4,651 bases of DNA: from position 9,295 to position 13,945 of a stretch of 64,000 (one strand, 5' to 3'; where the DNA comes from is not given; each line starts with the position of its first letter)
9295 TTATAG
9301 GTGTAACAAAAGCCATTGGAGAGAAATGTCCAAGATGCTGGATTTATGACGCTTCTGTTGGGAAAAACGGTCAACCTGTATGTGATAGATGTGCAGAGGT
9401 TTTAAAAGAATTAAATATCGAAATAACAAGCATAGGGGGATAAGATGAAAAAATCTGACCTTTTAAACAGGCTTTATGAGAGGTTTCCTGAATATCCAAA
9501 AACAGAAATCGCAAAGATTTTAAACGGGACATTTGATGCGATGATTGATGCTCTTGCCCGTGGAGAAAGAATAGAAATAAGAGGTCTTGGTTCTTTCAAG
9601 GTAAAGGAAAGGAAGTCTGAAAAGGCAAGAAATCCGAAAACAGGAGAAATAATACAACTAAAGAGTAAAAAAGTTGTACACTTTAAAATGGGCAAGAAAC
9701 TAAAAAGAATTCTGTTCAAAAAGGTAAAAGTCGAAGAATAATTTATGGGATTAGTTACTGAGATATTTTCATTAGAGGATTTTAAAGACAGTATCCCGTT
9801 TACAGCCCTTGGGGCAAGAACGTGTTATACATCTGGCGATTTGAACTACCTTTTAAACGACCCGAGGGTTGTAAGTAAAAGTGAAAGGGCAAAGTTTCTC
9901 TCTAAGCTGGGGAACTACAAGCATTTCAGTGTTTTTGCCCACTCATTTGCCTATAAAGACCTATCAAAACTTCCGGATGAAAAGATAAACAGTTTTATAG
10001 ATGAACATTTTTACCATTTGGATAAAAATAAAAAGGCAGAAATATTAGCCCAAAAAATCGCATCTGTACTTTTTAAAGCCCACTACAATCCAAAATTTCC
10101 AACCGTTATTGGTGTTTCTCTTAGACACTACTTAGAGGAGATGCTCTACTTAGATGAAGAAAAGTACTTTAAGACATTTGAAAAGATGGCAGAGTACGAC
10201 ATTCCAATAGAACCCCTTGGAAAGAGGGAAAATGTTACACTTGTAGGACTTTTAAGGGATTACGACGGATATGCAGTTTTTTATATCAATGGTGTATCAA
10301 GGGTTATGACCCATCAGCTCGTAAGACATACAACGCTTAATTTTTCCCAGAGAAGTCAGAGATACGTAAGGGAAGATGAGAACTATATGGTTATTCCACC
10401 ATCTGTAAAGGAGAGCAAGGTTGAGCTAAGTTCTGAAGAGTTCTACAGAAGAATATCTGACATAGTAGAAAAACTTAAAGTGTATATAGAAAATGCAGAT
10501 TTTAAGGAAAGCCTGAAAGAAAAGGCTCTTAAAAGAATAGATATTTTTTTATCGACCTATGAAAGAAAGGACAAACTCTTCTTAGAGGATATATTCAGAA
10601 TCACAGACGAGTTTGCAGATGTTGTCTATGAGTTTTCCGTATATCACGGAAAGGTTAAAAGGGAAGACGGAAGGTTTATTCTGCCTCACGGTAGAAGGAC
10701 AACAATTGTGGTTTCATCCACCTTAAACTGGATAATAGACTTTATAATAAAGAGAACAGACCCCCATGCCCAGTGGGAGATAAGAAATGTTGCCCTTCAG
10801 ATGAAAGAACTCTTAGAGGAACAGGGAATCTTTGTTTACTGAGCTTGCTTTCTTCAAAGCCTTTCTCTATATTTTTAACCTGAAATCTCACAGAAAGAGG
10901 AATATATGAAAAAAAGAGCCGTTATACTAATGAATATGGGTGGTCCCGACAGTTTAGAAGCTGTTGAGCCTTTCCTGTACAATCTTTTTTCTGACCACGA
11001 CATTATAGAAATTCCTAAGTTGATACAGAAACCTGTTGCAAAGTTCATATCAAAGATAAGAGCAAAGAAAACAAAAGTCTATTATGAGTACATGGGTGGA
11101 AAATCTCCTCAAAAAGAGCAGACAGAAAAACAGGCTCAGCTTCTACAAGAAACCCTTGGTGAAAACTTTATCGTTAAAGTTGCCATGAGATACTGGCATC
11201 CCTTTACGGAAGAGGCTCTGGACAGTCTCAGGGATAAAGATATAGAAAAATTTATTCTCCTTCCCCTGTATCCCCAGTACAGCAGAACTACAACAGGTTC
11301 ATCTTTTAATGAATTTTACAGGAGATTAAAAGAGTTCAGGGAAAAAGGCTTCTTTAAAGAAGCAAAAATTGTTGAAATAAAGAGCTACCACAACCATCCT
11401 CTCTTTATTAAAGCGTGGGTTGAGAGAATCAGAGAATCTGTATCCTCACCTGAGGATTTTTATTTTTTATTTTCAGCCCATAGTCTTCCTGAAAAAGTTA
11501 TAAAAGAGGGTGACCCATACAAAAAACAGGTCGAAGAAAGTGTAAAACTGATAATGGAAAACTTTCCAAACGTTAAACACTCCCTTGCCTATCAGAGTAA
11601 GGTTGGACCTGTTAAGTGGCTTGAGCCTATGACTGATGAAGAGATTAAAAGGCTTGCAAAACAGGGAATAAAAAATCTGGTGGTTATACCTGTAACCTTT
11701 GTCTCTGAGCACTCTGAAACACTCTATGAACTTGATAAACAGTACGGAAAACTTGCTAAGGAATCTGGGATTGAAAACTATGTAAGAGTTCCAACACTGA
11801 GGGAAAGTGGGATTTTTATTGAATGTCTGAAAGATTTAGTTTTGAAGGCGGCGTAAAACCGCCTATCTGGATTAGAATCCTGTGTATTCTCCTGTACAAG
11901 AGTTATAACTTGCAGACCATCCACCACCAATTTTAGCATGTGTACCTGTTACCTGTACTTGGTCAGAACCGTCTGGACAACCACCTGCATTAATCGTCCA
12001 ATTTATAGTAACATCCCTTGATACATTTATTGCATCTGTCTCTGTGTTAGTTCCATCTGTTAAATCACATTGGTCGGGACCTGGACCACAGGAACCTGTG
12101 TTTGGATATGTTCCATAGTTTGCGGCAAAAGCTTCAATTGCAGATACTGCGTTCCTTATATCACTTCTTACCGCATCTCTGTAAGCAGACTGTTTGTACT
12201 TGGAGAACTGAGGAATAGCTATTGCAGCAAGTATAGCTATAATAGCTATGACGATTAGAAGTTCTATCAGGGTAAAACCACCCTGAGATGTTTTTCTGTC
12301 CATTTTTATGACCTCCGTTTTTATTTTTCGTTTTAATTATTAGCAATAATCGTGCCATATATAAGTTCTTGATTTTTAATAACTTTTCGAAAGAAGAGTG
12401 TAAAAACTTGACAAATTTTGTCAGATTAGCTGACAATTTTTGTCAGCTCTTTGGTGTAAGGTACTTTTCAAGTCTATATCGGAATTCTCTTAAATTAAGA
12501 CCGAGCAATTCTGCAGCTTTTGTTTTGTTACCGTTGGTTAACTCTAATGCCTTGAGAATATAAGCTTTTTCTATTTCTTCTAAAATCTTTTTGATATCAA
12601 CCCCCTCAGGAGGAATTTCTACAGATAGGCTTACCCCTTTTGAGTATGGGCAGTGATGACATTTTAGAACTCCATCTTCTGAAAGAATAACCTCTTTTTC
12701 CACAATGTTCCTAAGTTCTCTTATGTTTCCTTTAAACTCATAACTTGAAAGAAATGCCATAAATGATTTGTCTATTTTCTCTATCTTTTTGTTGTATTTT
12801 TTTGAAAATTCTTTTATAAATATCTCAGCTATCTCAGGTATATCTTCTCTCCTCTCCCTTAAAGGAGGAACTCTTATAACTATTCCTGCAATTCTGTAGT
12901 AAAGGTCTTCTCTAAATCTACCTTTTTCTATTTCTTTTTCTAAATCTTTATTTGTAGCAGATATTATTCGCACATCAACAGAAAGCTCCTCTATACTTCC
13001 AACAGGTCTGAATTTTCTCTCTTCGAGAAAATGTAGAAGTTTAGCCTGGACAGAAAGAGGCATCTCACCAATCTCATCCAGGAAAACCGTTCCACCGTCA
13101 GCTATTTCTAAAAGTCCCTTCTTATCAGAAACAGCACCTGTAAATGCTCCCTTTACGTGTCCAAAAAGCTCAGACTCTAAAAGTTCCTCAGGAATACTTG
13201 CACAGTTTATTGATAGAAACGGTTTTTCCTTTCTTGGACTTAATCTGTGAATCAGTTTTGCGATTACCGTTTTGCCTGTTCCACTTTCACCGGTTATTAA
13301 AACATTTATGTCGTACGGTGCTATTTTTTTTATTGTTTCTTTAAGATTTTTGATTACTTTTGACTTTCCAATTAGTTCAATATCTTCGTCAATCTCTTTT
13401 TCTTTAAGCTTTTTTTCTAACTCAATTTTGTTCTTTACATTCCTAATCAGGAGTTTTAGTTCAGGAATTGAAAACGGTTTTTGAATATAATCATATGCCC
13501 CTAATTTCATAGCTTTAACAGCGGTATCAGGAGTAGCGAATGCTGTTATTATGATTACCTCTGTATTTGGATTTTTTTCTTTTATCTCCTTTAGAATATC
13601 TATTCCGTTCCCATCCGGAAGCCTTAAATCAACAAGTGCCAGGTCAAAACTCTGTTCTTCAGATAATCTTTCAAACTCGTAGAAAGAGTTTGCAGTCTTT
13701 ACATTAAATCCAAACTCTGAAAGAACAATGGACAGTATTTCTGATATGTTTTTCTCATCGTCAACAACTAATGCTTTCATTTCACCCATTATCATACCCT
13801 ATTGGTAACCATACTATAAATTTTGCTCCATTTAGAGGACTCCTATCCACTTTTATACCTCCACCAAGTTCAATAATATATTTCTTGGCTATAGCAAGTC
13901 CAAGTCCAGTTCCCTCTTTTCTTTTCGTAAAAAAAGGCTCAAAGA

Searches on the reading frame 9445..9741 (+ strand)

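Call 64: search_protein_families(library=pfam, proteins=[window:9445-9741:+])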
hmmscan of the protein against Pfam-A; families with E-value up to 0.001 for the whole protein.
window:9445-9741:+ (98 aa): 2 families
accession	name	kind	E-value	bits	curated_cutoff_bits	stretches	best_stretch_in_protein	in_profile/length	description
PF00216.26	Bac_DNA_binding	-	4e-29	101.2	22.4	1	1-89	1-88/90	Bacterial DNA-binding protein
PF18291.6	HU-HIG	-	8.1e-07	29.6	26.2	1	17-93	47-121/125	HU domain fused to wHTH, Ig, or Glycine-rich motif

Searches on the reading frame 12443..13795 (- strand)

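Call 64: search_protein_families(library=pfam, proteins=[window:12443-13795:-])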
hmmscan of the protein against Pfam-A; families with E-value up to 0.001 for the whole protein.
window:12443-13795:- (450 aa): 13 families
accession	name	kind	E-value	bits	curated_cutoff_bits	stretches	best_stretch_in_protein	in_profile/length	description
PF00158.32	Sigma54_activat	-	5e-73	244.7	20.2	1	141-307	1-167/168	Sigma-54 interaction domain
PF00072.30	Response_reg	-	3.2e-28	98.5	30.2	1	9-117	2-110/111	Response regulator receiver domain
PF14532.12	Sigma54_activ_2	-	7.8e-27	94.6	25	1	142-312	1-138/138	Sigma-54 interaction domain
PF25601.1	AAA_lid_14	-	1.9e-22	79.3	27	1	313-383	1-71/87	AAA+ ATPase lid domain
PF02954.25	HTH_8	-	1.2e-13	51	22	1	405-445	2-42/42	Bacterial regulatory protein, Fis family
PF07728.20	AAA_5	-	9.7e-10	39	22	1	164-283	1-123/139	AAA domain (dynein-related subfamily)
PF00004.35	AAA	-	2.4e-07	31.7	21.2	1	165-298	1-127/131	ATPase family associated with various cellular activities (AAA)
PF00493.29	MCM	-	1.2e-06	28.3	23.3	1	149-261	46-149/224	MCM P-loop domain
PF13191.12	AAA_16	-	9.4e-06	26.7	32.6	1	140-217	1-85/167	AAA ATPase domain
PF07724.20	AAA_2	-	4.2e-05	24.1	27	1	163-290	4-132/166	AAA domain (Cdc48 subfamily)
PF01078.27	Mg_chelatase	-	4.2e-05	23.5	20.3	0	164-262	24-135/207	Magnesium chelatase, subunit ChlI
PF13401.12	AAA_22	-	0.00014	22.6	27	0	165-200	8-43/130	AAA domain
PF20030.5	bpMoxR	-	0.00059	19.4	27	0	140-283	13-146/205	MoxR domain in the MoxR-vWA-beta-propeller ternary systems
